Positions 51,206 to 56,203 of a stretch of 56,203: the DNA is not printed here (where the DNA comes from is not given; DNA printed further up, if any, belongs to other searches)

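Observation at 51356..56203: Very long side tail fibre with Ala/Thr-rich repeats, a duplicated domain and a self-cleaving chaperone-type C-terminus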

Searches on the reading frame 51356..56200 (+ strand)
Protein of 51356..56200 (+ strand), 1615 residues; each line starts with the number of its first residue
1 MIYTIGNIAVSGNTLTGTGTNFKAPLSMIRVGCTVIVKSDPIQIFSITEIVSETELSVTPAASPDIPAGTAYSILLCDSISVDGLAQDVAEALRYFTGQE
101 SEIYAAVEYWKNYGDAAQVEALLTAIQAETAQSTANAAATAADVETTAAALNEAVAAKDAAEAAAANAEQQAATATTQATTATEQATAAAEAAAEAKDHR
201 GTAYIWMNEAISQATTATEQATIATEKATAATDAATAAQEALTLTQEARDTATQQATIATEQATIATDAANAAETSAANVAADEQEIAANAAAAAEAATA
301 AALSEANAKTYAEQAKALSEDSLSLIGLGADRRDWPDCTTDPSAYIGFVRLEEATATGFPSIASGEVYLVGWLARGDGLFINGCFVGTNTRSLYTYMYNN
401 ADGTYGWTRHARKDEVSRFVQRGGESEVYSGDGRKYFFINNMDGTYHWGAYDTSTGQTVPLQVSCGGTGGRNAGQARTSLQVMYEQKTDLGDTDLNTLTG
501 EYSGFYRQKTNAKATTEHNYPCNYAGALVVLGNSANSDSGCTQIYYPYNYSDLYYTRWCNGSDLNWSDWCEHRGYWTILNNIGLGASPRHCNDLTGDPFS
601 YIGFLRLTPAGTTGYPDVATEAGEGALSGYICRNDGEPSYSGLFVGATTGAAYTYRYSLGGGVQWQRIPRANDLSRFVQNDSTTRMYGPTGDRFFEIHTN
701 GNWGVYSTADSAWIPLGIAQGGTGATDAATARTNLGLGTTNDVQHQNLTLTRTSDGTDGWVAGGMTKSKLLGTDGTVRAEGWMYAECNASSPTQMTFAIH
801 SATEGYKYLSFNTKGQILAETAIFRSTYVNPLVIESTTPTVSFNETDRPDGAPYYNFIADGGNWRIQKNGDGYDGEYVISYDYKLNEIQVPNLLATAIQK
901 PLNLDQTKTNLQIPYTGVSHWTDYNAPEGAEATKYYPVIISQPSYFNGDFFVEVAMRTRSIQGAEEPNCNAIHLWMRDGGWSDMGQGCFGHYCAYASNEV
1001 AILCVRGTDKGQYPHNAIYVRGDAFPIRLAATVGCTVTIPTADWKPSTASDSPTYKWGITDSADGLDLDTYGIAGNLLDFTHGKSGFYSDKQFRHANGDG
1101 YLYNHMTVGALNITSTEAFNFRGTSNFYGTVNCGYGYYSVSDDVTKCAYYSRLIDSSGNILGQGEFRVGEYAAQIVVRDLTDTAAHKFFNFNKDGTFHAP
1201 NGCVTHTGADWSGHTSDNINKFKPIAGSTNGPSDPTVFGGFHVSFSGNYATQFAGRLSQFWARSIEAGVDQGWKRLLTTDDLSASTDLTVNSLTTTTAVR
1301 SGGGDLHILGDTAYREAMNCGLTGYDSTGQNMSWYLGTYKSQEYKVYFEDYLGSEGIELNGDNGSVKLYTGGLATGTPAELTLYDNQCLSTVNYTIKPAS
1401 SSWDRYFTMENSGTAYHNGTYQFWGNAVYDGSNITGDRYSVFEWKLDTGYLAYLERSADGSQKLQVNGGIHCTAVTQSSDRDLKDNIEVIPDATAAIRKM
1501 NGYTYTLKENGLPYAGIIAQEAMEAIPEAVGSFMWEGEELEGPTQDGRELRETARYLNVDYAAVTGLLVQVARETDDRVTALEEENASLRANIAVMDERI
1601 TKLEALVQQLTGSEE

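Call 3: search_protein_families(library=pfam, proteins=[window:51356-56200:+], max_evalue=1)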
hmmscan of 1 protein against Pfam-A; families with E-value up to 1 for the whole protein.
window:51356-56200:+ (1615 aa): 2 families
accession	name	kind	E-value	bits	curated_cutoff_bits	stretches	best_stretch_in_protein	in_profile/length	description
PF13884.11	Peptidase_S74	-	2.8e-12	47.2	22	1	1479-1530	1-57/58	Chaperone of endosialidase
PF05531.17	NPV_P10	-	0.12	13.3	29.8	1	1573-1611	14-52/75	Nucleopolyhedrovirus P10 protein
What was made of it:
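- Checked: Pfam PF13884 Peptidase_S74 matches aa 1479-1530 with E=2.8e-12 and 47.2 bits against a cut-off of 22 (call 3).
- The Pfam S74 match scores 47.2 bits against a cut-off of 22 (call 3).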

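Call 4: search_protein_families(library=phrogs, proteins=[window:51356-56200:+], max_evalue=0.01)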
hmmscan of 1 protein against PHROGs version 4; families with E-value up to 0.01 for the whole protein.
window:51356-56200:+ (1615 aa): 26 families (the best 25 are shown)
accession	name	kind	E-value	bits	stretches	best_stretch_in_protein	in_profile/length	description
phrog_6578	-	tail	1.1e-287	958.5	3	903-1605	535-1206/1210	tail fiber protein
phrog_4563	-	tail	3.4e-66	224.8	1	1400-1597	156-340/346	tail fiber protein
phrog_5481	-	tail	1.1e-48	167.5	4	1451-1604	884-1038/1043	tail fiber protein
phrog_1980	-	tail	5.5e-43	148.9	2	1253-1600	182-444/449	tail fiber protein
phrog_5668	-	tail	8.7e-40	137.4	1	1437-1593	1403-1565/1567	tail fiber protein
phrog_1591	-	tail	2.1e-39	137.1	3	1-279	2-281/484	tail fiber protein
phrog_14572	-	tail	5.3e-37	128.9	2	1456-1594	344-478/484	tail fiber protein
phrog_24159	-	tail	2e-24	86.9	1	6-269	7-272/972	tail fiber protein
phrog_24092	-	tail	4.1e-22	79.1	1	2-293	3-298/939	tail fiber protein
phrog_38670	-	tail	1.5e-20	73.4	1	6-211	7-206/1280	tail fiber protein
phrog_11011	-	tail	1.9e-14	53.5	1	1364-1593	1079-1284/1291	long tail fiber protein distal subunit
phrog_12714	-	unknown function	5.7e-14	52.6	1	1-261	4-243/568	-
phrog_1699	-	tail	4.2e-13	49.7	1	1467-1589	882-994/1000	long tail fiber protein distal subunit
phrog_12321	-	tail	1.1e-12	48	2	672-739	304-371/695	tail fiber protein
phrog_18186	-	tail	2.7e-12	47.2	1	1419-1587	430-575/582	baseplate wedge subunit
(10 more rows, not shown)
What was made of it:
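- PHROG tail-fibre families cover the protein (call 4).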

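Call 5: search_solved_structures(query=window:51356-56200:+, max_evalue=1, show_alignments=3)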
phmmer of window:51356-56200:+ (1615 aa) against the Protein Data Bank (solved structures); distinct sequences matched with E-value up to 1: 8.
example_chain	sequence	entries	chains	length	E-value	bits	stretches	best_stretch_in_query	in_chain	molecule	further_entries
7vyv_A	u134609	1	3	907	1.2e-25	92.2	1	3-179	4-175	Depolymerase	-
7vz3_A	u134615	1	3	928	1.3e-25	92.2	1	3-179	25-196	Depolymerase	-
7lzj_A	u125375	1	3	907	2.5e-25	91.2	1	3-179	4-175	Depolymerase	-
7z47_D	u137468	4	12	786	0.00031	21.3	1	711-743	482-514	Putative tail fiber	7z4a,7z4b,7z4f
6f45_A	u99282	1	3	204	0.056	13.8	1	1458-1530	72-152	Long tail fiber distal subunit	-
8rcx_A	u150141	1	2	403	0.17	12.3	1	254-360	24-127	HTH-type transcriptional regulator VirS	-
2yms_B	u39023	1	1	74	0.17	12.3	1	378-449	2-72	OUTER MEMBRANE PROTEIN ASSEMBLY FACTOR BAMB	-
2yms_A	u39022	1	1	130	0.22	11.9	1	377-449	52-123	OUTER MEMBRANE PROTEIN ASSEMBLY FACTOR BAMB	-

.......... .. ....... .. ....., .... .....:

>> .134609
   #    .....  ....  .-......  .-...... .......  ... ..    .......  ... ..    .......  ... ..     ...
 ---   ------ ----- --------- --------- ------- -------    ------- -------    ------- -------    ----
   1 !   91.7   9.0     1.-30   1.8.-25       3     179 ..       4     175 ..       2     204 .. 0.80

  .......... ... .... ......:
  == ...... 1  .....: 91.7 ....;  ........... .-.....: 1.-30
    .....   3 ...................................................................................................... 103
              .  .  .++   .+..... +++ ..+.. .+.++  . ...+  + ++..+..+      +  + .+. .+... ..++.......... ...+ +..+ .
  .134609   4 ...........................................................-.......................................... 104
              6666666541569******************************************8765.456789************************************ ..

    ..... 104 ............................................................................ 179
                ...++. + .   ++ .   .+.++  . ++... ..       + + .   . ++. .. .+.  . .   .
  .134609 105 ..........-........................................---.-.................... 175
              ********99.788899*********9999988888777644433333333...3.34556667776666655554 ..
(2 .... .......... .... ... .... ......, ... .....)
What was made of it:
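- On Siphovirus side/lateral tail fibre (T1-like / DpK2-type anchor): aa 3-179 match DpK2 with E=1e-25 (call 5).
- The best solved-structure sequence matches are 'Depolymerase' chains 7vyv and 7lzj (call 5). The depolymerase match is confined to aa 3-179, which is the anchor and helical bundle and not the catalytic beta-helix (call 5).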
